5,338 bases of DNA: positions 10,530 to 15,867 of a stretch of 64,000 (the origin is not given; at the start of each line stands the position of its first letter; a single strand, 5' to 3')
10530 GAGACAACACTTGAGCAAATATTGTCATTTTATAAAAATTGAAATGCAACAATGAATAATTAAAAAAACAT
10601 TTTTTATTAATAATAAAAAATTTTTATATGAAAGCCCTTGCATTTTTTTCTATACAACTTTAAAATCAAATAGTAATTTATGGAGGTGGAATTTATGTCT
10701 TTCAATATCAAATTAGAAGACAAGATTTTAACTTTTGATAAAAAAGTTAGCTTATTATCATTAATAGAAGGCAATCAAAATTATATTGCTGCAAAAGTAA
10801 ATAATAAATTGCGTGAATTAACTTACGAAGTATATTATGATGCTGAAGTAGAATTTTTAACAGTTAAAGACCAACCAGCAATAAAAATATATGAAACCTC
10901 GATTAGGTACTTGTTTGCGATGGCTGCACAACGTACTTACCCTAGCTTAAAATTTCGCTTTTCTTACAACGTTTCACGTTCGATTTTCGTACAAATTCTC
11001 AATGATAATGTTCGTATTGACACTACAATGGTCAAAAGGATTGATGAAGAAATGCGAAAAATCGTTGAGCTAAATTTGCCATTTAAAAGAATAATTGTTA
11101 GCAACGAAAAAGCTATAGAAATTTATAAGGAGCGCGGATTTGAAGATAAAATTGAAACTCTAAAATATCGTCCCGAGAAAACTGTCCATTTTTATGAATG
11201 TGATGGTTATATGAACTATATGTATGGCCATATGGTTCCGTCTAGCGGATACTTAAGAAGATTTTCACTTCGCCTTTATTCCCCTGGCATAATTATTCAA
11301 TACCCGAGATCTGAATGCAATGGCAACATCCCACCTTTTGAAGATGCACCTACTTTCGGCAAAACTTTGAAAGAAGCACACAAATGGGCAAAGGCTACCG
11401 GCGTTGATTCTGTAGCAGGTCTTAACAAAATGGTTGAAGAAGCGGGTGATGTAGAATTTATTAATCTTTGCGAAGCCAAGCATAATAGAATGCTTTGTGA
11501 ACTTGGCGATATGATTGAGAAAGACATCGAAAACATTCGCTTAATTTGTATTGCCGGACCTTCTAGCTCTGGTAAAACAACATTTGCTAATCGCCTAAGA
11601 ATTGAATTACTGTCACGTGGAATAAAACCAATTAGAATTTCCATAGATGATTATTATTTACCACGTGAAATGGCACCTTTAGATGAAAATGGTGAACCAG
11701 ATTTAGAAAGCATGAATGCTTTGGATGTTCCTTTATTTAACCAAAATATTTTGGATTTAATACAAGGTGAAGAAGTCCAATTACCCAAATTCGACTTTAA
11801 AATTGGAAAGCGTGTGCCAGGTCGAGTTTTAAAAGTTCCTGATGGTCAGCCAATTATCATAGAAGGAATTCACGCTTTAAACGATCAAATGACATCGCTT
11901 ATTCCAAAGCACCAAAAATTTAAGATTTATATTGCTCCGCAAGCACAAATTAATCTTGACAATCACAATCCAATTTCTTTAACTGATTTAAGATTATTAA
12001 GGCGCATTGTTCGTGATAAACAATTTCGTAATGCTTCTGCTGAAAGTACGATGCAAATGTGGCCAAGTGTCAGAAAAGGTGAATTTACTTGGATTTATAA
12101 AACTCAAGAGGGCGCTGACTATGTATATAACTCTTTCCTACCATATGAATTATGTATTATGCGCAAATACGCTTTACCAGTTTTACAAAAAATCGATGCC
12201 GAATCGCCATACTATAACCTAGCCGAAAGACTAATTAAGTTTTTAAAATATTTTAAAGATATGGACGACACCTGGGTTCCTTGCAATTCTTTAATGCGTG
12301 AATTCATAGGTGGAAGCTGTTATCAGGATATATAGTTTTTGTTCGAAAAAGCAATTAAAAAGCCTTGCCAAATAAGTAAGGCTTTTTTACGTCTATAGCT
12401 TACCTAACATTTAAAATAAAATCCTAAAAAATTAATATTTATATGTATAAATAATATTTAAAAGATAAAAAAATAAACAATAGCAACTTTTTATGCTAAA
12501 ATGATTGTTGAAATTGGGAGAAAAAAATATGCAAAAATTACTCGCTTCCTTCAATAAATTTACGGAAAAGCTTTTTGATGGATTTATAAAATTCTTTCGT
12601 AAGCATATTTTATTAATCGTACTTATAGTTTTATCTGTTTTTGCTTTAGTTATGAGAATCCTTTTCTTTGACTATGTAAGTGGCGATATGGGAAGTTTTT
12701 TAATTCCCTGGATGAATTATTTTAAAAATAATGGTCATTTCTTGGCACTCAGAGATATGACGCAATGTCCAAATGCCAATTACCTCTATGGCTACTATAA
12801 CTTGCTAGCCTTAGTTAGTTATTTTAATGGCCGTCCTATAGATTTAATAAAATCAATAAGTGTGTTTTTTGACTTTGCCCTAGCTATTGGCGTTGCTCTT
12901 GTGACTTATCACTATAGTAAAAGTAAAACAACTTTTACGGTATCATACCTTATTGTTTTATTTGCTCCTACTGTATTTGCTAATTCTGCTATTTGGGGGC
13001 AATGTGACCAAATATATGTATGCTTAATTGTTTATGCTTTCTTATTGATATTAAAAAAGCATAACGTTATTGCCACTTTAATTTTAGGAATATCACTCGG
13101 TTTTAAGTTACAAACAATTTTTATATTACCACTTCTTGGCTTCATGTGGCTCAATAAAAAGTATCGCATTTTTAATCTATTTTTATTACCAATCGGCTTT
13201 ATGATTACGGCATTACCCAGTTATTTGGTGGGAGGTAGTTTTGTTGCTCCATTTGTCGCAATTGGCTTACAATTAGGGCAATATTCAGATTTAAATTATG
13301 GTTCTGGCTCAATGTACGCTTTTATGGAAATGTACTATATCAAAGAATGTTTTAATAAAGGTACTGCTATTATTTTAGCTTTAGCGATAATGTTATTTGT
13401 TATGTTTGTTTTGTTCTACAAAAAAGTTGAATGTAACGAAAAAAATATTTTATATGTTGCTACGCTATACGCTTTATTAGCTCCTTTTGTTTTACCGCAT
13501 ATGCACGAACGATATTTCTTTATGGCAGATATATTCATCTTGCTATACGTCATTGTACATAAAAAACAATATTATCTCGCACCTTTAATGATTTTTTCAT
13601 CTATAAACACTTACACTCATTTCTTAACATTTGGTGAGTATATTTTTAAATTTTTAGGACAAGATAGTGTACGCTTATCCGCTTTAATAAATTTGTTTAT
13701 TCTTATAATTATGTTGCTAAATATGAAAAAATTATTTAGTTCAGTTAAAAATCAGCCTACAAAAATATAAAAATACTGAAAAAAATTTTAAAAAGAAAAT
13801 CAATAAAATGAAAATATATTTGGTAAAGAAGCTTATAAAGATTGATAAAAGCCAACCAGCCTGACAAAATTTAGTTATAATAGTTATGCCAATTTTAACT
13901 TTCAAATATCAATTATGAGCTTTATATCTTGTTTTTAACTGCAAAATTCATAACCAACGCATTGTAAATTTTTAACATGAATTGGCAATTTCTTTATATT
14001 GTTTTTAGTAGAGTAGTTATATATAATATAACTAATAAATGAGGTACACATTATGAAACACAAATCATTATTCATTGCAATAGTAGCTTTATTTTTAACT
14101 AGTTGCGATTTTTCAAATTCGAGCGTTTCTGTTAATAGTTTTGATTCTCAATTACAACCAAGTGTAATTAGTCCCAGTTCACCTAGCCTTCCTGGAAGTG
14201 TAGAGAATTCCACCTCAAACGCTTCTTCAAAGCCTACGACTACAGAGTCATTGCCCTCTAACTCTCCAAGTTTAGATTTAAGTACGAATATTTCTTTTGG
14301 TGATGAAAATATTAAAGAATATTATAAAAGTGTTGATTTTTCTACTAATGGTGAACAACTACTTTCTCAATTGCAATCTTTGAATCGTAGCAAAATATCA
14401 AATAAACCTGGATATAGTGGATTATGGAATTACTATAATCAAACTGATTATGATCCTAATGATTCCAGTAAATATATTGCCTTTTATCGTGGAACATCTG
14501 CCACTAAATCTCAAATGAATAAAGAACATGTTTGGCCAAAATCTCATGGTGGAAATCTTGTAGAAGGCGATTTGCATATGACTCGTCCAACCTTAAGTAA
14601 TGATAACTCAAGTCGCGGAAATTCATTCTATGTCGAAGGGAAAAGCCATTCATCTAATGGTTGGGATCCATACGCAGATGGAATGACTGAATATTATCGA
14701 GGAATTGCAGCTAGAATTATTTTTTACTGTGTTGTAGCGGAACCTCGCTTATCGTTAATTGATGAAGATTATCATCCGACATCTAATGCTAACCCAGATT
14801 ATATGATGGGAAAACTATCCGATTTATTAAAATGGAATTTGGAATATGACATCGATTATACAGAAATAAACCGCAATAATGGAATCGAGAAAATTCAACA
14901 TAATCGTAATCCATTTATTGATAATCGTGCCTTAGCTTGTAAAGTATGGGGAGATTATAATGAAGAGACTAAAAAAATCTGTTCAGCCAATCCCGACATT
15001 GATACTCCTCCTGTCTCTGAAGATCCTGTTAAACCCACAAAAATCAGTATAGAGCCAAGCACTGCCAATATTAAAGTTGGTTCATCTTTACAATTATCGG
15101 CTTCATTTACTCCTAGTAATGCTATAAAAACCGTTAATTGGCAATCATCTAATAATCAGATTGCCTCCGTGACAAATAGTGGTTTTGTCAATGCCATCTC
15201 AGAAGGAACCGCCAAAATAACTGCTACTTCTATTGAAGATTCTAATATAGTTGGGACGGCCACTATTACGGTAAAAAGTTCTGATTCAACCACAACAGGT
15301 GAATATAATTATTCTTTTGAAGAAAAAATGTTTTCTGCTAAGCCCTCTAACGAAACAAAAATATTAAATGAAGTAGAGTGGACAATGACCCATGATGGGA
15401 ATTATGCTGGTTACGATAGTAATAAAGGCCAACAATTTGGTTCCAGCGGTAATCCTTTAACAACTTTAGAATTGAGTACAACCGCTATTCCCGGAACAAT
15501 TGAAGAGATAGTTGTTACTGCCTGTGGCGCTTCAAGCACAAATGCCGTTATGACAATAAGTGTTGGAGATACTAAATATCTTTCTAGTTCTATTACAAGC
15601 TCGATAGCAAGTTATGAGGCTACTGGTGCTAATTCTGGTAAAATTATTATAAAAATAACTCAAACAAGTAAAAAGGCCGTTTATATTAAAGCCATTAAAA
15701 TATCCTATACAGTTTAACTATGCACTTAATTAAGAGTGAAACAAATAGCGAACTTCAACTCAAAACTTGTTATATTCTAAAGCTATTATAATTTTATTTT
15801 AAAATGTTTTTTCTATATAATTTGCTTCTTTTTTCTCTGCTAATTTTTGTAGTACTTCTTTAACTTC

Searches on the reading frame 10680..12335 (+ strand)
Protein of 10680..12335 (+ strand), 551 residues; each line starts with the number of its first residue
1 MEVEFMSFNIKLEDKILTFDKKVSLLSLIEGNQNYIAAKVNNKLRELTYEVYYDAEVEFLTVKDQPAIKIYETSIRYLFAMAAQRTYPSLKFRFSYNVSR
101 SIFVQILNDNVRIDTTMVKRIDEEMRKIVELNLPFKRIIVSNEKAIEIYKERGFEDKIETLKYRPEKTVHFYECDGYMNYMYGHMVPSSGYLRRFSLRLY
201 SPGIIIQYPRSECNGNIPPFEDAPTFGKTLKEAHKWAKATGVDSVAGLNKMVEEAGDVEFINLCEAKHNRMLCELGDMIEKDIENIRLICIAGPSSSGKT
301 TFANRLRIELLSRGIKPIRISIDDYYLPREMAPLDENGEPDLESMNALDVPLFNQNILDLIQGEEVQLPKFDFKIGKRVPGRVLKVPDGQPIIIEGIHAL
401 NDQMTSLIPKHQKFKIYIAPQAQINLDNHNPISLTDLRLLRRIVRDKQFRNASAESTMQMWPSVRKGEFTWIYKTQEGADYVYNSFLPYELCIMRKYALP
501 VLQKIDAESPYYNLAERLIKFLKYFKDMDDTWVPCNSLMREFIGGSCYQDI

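Call 68: search_protein_families(library=pfam, proteins=[window:10680-12335:+], max_evalue=0.00001)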
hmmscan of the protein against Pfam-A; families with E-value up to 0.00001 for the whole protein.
window:10680-12335:+ (551 aa): 1 family
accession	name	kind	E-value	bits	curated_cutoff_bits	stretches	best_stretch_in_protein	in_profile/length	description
PF00485.24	PRK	-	6.9e-17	62.3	22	1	288-482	1-186/196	Phosphoribulokinase / Uridine kinase family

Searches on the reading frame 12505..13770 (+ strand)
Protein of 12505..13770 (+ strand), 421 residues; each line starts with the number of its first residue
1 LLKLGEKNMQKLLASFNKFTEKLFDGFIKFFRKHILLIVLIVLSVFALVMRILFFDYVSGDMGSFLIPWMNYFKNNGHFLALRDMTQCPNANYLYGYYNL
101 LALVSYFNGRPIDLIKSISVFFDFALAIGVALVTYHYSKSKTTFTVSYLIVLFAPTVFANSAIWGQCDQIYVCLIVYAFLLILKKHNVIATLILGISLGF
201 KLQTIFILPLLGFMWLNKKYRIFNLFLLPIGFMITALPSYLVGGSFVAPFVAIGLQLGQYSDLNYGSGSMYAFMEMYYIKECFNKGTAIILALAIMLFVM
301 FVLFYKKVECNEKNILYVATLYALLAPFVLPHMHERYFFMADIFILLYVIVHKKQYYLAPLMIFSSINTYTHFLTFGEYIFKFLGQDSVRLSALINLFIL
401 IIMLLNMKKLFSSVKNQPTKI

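Call 68: search_protein_families(library=pfam, proteins=[window:12505-13770:+], max_evalue=0.00001)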
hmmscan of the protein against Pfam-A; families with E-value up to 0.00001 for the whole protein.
window:12505-13770:+ (421 aa): 1 family
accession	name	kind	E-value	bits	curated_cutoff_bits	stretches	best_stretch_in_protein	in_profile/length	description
PF09594.16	GT87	-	3.2e-07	30.8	25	1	121-330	28-236/237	Glycosyltransferase family 87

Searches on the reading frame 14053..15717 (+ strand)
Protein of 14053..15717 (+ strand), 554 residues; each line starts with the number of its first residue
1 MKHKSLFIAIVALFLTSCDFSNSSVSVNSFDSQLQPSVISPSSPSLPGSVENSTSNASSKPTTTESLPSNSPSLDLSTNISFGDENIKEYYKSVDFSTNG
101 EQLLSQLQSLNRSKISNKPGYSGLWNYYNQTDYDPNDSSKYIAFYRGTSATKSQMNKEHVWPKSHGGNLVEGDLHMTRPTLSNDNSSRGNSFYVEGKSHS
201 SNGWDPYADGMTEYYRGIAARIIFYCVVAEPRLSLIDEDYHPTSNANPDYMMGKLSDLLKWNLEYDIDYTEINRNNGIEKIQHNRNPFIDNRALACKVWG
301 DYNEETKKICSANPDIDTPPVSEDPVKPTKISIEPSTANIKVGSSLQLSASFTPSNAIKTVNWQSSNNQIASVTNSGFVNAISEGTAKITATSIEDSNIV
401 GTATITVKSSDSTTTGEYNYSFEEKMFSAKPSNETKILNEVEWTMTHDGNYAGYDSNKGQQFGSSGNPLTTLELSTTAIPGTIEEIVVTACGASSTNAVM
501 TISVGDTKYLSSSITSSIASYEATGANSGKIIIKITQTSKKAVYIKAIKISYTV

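Call 68: search_protein_families(library=pfam, proteins=[window:14053-15717:+], max_evalue=0.00001)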
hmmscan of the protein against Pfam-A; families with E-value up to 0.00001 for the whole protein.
window:14053-15717:+ (554 aa): 2 families
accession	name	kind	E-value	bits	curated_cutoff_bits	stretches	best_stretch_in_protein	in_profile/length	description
PF04231.19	Endonuclease_1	-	2e-16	60.9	25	1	103-291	5-233/235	Endonuclease I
PF02368.24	Big_2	-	2e-14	53.7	22.8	1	329-393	3-68/79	Bacterial Ig-like domain (group 2)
